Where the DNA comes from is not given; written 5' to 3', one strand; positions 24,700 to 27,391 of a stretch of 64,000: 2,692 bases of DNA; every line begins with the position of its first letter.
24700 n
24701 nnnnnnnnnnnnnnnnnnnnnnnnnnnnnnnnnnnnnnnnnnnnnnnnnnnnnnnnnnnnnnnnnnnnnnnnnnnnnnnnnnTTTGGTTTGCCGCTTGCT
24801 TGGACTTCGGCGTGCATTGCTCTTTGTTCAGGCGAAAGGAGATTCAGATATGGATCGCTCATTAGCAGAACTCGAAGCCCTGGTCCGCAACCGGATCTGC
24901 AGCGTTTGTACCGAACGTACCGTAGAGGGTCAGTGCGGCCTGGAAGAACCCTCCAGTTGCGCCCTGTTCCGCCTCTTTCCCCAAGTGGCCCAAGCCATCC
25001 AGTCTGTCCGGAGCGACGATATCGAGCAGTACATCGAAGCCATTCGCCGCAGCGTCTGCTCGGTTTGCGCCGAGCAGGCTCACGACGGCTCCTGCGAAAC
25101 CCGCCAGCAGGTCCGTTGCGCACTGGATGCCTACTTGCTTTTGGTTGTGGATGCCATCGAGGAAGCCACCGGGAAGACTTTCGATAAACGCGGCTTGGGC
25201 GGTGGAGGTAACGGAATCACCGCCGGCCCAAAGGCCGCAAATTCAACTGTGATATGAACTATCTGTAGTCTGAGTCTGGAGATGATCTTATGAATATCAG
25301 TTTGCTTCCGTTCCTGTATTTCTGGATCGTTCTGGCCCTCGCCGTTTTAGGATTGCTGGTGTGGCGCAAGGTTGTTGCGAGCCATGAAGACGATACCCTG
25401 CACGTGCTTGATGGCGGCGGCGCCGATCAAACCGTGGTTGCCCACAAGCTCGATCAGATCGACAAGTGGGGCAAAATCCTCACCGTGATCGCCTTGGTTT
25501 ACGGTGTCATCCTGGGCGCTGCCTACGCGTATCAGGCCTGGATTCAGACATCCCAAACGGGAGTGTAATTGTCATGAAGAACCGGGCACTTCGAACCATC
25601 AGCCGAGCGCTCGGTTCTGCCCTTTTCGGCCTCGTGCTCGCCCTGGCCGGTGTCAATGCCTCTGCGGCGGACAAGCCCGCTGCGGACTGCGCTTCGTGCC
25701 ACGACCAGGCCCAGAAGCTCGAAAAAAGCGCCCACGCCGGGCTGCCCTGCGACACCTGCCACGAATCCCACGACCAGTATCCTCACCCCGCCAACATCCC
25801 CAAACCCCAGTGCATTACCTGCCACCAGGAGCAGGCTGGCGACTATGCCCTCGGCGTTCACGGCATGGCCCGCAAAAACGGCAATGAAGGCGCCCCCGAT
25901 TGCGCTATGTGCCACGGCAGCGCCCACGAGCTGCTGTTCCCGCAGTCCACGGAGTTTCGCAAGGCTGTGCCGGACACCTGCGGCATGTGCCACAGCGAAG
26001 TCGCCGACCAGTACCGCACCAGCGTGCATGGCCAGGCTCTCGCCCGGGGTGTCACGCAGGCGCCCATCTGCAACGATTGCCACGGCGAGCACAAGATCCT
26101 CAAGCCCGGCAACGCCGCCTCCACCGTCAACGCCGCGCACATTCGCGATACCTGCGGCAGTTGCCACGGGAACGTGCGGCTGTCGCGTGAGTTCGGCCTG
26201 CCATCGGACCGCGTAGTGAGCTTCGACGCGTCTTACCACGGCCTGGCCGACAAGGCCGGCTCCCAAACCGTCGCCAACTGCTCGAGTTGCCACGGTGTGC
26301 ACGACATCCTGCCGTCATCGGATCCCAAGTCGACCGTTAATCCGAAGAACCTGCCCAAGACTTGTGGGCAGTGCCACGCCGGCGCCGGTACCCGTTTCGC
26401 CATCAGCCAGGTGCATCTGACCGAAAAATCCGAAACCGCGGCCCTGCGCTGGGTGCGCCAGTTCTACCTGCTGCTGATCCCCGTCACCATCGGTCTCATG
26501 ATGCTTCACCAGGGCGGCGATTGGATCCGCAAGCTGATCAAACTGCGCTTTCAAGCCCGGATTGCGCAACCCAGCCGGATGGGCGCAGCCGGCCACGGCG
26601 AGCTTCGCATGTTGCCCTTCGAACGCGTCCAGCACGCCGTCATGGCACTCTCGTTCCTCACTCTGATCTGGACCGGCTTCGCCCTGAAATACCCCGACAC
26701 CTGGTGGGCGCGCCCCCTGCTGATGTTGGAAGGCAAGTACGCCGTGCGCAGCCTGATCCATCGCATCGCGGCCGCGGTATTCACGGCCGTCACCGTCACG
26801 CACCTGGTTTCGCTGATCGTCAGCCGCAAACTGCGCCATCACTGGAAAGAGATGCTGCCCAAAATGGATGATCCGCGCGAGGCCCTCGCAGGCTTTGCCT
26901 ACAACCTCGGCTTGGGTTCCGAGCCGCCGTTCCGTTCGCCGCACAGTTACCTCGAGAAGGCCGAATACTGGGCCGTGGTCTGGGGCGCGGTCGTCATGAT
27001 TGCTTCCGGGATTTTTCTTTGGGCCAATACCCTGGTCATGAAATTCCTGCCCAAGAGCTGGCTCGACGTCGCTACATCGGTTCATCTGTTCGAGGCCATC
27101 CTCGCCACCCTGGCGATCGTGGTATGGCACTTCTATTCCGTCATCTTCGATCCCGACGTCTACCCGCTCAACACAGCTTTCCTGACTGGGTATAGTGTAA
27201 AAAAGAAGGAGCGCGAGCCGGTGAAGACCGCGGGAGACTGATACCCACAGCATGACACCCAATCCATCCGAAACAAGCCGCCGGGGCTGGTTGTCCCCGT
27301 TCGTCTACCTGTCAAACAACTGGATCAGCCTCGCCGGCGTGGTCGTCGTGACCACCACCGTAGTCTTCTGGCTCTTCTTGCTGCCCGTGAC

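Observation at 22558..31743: Sigma-54/PAS-controlled locus with three tandem inner-membrane multiheme cytochromes and no recognisable terminal reductase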

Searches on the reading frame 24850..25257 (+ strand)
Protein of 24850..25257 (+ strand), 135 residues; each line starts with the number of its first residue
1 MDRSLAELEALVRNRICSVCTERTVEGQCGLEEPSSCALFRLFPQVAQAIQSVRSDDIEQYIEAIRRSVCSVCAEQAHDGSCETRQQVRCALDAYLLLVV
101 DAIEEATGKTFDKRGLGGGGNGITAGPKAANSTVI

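Call 4: search_protein_families(library=pfam, proteins=[window:24850-25257:+], max_evalue=0.01)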
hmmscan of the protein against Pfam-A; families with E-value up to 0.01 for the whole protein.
window:24850-25257:+ (135 aa): 0 families

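Call 5: search_protein_families(library=ncbifam, proteins=[window:24850-25257:+], max_evalue=0.01)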
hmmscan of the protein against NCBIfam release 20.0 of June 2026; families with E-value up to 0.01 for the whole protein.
window:24850-25257:+ (135 aa): 0 families

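Call 41: search_solved_structures(query=A3, max_evalue=10)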
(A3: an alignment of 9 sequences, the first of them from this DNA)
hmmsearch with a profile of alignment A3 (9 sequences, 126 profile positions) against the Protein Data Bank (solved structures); distinct sequences matched with E-value up to 10: 6.
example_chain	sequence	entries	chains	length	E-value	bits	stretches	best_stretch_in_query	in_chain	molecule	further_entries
3thf_A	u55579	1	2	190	0.05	16.6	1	2-107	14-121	Protein Shroom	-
8ejg_a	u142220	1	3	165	0.65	13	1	20-76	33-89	Glycoprotein GP2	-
7uot_a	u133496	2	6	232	0.72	12.9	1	20-76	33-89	Glycoprotein G2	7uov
4g31_A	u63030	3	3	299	1.2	12.1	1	15-58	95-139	Eukaryotic translation initiation factor 2-alpha kinase 3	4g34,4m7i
9mhe_a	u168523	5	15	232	1.3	12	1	20-76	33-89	Glycoprotein G2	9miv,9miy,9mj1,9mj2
4x7h_A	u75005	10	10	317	1.3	12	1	15-58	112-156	Eukaryotic translation initiation factor 2-alpha kinase 3,Eukaryotic translation initiatio | Eukaryotic translation initiation factor 2-alpha kinase 3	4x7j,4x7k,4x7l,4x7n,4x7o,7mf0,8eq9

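Call 42: find_homologous_proteins(query=window:24850-25257:+)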
Query window:24850-25257:+ (135 aa): 1320 proteins with E <= 0.001 among 1373 candidates; the best 120 are listed.
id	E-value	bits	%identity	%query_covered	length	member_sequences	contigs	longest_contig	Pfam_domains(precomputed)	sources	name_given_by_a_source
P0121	2.7e-81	288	99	100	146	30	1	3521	-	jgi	jgi:hypothetical protein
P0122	8.0e-72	257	95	95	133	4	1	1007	-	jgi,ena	-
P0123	1.6e-71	256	87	100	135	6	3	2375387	-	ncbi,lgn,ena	-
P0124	6.7e-71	254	90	100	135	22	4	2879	-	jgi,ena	jgi:hypothetical protein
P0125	2.0e-69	249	87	100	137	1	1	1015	-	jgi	jgi:hypothetical protein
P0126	7.6e-69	247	85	100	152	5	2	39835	-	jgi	jgi:hypothetical protein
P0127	1.4e-68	247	87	100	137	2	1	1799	-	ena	-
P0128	4.9e-68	245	84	100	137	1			-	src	-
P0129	3.2e-67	242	85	100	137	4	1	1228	-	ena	-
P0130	3.6e-67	242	87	95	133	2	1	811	-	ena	-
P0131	4.1e-66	239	87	95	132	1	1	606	-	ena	-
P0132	2.9e-65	236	84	95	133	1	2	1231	-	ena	-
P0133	1.2e-64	234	88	84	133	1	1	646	-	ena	-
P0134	5.0e-64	232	83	94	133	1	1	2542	-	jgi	jgi:hypothetical protein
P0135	6.7e-64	231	83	94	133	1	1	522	-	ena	-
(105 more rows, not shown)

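Call 55: predict_structure(alignment_id=A4)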
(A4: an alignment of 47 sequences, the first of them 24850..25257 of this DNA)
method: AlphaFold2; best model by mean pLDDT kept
length: 135 residues; sequences in the alignment: 47
mean_pLDDT: 55.0   pTM: 0.42
mean pLDDT of the five models: 55.0, 54.4, 52.2, 49.9, 48.8
residues with pLDDT >= 90: 0; 70-90: 1; 50-70: 94; < 50: 40
segments of 3 or more residues with pLDDT < 50: 1-3, 25-33, 80-86, 117-135
pLDDT, mean of each block of 10 residues (from residue 1): 54 63 48 52 64 62 65 55 51 66 65 51 32 31
secondary structure, 60 per line:
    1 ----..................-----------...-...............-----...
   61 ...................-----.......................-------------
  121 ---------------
elements in order: H5-22 H38-52 H58-79 H85-107

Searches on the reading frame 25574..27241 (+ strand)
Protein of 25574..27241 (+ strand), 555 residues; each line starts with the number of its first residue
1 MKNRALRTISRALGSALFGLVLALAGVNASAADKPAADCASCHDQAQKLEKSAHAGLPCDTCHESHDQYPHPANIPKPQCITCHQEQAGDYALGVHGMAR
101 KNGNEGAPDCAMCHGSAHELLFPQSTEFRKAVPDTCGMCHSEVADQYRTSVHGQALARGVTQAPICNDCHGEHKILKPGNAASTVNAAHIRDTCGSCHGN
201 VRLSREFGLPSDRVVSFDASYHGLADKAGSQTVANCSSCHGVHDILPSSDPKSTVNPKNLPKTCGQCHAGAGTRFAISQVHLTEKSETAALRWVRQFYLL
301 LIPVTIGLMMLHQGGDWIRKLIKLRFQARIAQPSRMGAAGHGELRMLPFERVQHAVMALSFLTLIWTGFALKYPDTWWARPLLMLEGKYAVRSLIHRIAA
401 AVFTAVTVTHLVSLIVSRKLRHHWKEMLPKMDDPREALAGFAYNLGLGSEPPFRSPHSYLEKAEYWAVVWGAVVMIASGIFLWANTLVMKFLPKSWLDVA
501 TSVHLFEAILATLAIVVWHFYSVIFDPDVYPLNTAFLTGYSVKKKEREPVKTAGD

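Call 4: search_protein_families(library=pfam, proteins=[window:25574-27241:+], max_evalue=0.01)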
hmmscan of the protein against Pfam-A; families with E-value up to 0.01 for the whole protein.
window:25574-27241:+ (555 aa): 5 families
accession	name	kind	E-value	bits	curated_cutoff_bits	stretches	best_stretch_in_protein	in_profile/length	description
PF01292.26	Ni_hydr_CYTB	-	2.6e-15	57.1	30.1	1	348-526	4-165/179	Prokaryotic cytochrome b561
PF14522.11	Cytochrome_C7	-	2.9e-11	43.4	24.8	1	232-273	12-53/67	Cytochrome c7 and related cytochrome c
PF14537.11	Cytochrom_c3_2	-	7.1e-11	42.9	25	3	54-116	4-66/79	Cytochrome c3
PF09699.15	Paired_CXXCH_1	-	1.6e-09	37.8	20.6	1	166-201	9-39/41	Doubled CXXCH motif (Paired_CXXCH_1)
PF14358.11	DUF4405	-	0.0028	18.6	26.7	1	355-412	4-63/66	Domain of unknown function (DUF4405)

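Call 5: search_protein_families(library=ncbifam, proteins=[window:25574-27241:+], max_evalue=0.01)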
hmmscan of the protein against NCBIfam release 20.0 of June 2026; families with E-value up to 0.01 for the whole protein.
window:25574-27241:+ (555 aa): 7 families
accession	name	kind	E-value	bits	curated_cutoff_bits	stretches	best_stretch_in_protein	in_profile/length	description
TIGR01583.1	formate-DH-gamm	equivalog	3e-12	46.9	115.85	1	349-525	8-171/204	formate dehydrogenase subunit gamma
TIGR02125.1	CytB-hydogenase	equivalog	1.7e-07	31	121.5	1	351-520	8-177/212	Ni/Fe-hydrogenase, b-type cytochrome subunit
TIGR04257.1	nanowire_3heme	domain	2.5e-05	24.3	40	1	231-271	25-61/75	c(7)-type cytochrome triheme domain-containing protein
NF008659.0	PRK11659.1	equivalog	4.4e-05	23.3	184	1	235-276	137-175/188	cytochrome c nitrite reductase pentaheme subunit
TIGR03146.1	cyt_nit_nrfB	equivalog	9.8e-05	22.7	166.6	0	234-269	110-142/145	cytochrome c nitrite reductase pentaheme subunit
NF040967.1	cytc_ExtN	equivalog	0.0012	17.8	200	1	30-89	15-74/415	selenite/tellurite reduction operon c-type cytochrome ExtN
NF040968.1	FeS_ExtO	equivalog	0.0012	17.7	200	1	30-89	16-74/416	selenite/tellurite reduction operon b-type cytochrome iron-sulfur cluster-binding subunit ExtO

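Call 75: search_solved_structures(query=window:25574-27241:+, max_evalue=0.01)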
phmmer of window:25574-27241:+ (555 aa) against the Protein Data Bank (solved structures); distinct sequences matched with E-value up to 0.01: 0.
